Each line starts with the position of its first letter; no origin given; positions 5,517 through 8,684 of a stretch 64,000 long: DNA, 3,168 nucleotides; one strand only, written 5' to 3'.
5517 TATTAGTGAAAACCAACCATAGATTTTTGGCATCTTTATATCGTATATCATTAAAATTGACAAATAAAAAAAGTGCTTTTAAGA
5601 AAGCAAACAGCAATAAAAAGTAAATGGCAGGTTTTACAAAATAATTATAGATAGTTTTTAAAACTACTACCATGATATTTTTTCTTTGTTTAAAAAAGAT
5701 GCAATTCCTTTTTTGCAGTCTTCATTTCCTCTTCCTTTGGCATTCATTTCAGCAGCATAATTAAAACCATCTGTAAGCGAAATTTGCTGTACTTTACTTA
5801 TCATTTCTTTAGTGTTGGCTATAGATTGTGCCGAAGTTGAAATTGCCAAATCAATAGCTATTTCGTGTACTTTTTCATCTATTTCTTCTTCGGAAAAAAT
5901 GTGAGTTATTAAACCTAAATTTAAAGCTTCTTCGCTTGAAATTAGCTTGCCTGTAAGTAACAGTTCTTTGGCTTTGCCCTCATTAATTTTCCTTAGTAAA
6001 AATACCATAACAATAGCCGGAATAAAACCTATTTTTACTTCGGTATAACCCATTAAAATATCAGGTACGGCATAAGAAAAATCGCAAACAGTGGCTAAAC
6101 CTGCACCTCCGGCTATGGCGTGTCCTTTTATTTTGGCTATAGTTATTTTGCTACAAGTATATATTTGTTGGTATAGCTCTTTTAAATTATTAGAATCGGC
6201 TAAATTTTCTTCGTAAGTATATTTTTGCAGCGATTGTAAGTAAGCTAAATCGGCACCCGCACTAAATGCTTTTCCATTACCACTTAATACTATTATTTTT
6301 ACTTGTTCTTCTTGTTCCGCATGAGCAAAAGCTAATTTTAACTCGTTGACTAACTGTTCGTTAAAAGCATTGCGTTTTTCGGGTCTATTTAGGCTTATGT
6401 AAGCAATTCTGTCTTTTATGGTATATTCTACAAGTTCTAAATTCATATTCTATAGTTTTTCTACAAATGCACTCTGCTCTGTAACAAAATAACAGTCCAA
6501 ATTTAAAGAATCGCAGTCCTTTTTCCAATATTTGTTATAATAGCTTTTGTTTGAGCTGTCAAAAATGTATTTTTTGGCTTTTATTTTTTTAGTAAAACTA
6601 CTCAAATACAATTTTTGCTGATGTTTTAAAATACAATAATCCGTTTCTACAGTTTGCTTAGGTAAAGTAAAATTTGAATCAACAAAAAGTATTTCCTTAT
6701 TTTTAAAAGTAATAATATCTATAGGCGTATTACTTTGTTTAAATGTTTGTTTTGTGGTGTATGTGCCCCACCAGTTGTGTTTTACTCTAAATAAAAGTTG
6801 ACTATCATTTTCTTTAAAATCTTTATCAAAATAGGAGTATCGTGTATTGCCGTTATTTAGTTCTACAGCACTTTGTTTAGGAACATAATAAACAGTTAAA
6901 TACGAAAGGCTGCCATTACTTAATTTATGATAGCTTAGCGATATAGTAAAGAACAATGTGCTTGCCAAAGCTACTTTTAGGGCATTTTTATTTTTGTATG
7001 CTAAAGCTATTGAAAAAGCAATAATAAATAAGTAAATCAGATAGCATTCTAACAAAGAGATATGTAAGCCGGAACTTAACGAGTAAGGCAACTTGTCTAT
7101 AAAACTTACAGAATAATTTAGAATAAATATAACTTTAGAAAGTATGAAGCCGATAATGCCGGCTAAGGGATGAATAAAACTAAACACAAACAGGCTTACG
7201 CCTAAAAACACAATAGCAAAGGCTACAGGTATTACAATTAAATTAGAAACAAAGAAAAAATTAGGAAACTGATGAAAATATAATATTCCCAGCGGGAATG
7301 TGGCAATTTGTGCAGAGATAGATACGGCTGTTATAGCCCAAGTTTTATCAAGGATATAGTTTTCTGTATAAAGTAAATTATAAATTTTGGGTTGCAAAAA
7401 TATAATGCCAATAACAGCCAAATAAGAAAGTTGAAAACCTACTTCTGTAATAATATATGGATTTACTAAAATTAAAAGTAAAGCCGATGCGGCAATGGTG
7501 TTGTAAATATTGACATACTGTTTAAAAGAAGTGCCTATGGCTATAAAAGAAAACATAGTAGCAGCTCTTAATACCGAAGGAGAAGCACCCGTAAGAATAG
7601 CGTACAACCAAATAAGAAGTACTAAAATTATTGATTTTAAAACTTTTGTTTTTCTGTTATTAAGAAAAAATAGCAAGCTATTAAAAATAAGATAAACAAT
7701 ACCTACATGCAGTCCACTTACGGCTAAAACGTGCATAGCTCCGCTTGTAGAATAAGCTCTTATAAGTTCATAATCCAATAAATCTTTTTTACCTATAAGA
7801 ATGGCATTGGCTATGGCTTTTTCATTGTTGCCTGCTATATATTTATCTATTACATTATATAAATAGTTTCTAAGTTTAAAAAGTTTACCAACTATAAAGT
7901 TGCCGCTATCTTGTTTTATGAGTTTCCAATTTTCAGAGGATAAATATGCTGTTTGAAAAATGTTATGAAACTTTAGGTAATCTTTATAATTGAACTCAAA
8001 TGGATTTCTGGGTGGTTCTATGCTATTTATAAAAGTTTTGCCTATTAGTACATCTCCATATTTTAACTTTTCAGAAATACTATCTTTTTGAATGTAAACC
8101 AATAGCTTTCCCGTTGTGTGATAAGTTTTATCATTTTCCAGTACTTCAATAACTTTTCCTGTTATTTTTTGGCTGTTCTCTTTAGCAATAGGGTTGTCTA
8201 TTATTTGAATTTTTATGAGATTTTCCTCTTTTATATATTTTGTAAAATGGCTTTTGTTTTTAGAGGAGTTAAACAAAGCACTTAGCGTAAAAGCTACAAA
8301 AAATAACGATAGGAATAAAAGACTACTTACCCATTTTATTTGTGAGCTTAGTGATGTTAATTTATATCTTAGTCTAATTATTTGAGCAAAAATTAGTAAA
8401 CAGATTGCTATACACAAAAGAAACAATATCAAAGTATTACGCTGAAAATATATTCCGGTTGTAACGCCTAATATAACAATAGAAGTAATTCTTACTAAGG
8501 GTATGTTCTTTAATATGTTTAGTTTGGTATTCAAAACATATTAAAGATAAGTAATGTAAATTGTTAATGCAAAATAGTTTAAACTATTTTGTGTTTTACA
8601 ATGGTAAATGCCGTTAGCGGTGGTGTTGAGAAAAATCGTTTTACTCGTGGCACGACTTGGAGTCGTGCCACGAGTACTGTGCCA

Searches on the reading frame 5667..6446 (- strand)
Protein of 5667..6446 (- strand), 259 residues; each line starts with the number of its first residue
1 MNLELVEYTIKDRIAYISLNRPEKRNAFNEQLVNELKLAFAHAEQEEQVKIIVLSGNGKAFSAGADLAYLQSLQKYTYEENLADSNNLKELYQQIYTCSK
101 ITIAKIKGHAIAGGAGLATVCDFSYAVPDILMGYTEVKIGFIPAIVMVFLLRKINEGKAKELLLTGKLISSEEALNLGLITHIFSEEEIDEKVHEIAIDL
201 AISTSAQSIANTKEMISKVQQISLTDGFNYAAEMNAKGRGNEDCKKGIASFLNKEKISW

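Call 108: search_protein_families(library=pfam, proteins=[window:5667-6446:-], max_evalue=0.00001)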
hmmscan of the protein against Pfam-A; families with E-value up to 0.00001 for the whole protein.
window:5667-6446:- (259 aa): 2 families
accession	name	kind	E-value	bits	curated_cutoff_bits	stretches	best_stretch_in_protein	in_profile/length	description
PF00378.25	ECH_1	-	4.8e-54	183.8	27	1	10-259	2-248/251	Enoyl-CoA hydratase/isomerase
PF16113.10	ECH_2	-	1.4e-31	110.7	27.2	1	15-198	2-186/335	Enoyl-CoA hydratase/isomerase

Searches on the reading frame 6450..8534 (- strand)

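Call 108: search_protein_families(library=pfam, proteins=[window:6450-8534:-], max_evalue=0.00001)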
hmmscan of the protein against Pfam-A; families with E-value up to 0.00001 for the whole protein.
window:6450-8534:- (694 aa): 2 families
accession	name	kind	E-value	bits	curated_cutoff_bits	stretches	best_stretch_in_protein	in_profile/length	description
PF03772.21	Competence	-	1.8e-53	182.1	23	1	246-509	2-265/270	Competence protein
PF13567.11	DUF4131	-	5.7e-28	98.1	31.6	1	37-201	7-162/165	Domain of unknown function (DUF4131)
